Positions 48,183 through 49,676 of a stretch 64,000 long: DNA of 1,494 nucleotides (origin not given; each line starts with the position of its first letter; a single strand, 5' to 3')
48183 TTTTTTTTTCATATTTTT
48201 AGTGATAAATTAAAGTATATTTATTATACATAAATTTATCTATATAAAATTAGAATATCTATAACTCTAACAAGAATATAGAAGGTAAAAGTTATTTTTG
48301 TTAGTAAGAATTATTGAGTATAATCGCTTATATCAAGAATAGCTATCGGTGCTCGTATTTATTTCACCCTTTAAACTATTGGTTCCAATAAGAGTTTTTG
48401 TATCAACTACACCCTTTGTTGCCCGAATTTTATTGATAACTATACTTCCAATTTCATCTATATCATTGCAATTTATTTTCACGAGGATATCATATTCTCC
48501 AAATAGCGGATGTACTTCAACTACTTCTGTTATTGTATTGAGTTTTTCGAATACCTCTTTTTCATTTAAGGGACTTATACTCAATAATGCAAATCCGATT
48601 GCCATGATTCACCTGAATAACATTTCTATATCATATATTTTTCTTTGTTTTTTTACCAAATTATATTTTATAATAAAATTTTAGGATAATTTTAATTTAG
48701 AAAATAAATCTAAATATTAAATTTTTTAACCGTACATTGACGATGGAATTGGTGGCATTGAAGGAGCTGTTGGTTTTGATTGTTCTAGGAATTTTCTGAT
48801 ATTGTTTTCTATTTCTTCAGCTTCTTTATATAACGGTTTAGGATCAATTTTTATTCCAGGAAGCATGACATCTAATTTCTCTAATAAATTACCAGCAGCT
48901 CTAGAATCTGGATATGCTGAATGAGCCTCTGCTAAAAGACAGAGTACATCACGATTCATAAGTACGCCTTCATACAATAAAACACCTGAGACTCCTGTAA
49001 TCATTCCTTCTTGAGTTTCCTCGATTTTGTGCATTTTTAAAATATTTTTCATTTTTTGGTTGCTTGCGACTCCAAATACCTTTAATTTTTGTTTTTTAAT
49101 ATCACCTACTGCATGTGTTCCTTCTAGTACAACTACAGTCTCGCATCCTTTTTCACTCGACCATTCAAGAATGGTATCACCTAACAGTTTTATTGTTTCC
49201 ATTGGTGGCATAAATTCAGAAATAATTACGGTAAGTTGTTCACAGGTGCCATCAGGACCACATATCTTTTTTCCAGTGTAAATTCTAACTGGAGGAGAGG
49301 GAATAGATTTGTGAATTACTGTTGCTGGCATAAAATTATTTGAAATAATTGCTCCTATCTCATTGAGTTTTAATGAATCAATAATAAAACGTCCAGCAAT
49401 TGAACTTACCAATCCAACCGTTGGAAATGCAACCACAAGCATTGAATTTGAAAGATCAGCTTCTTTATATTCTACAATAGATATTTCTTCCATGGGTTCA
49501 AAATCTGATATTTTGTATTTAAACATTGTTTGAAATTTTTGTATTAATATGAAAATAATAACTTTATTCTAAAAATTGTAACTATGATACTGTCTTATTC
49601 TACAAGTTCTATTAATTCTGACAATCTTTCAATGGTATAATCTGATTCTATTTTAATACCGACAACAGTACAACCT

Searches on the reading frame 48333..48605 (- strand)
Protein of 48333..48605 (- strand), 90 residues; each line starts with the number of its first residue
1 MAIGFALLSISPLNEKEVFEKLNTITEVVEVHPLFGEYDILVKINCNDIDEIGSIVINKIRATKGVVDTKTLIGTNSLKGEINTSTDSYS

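Call 6: search_protein_families(library=pfam, proteins=[window:48333-48605:-], max_evalue=1)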
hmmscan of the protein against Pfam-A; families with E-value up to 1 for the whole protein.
window:48333-48605:- (90 aa): 3 families
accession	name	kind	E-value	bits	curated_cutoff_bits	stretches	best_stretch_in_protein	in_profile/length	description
PF01037.27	AsnC_trans_reg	-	8.6e-14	51.6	25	1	15-73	11-69/73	Lrp/AsnC ligand binding domain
PF22482.2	AsnC_trans_reg_3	-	0.00067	20.2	24.4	1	17-81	26-89/95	PF0864 C-terminal dimeric alpha+beta barrel domain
PF08734.17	GYD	-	0.19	12.2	31.4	1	15-73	22-80/91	GYD domain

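Call 7: search_protein_families(library=ncbifam, proteins=[window:48333-48605:-], max_evalue=1)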
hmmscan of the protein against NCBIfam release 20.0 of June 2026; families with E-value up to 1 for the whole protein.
window:48333-48605:- (90 aa): 6 families
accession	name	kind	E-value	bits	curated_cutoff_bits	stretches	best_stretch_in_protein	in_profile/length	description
NF008384.0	PRK11179.1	equivalog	1e-11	44.9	227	1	15-74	83-142/153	transcriptional regulator AsnC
NF040947.1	trans_reg_LysM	equivalog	1.6e-09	37.7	180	1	12-73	71-131/136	HTH-type transcriptional regulator LysM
NF040820.1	trans_reg_LrpA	equivalog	0.0046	16.9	250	1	4-71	61-133/141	HTH-type transcriptional regulator LrpA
NF008370.0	PRK11169.1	equivalog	0.0072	16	233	1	16-79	87-154/164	leucine-responsive transcriptional regulator Lrp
NF002085.0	PRK00915.1-2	subfamily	0.016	13.9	517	1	29-73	448-491/504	2-isopropylmalate synthase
NF041395.1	TranRegLrpA1_Halo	equivalog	0.026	14.5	250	1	17-70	80-133/142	HTH-type transcriptional regulator LrpA1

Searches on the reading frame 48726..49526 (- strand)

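Call 67: search_protein_families(library=pfam, proteins=[window:48726-49526:-], max_evalue=0.01)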
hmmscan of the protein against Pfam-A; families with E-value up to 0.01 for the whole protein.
window:48726-49526:- (266 aa): 1 family
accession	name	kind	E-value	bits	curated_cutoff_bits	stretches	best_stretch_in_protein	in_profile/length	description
PF09754.15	PAC2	-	2.8e-34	119.2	25.8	1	30-245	1-213/215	PAC2 family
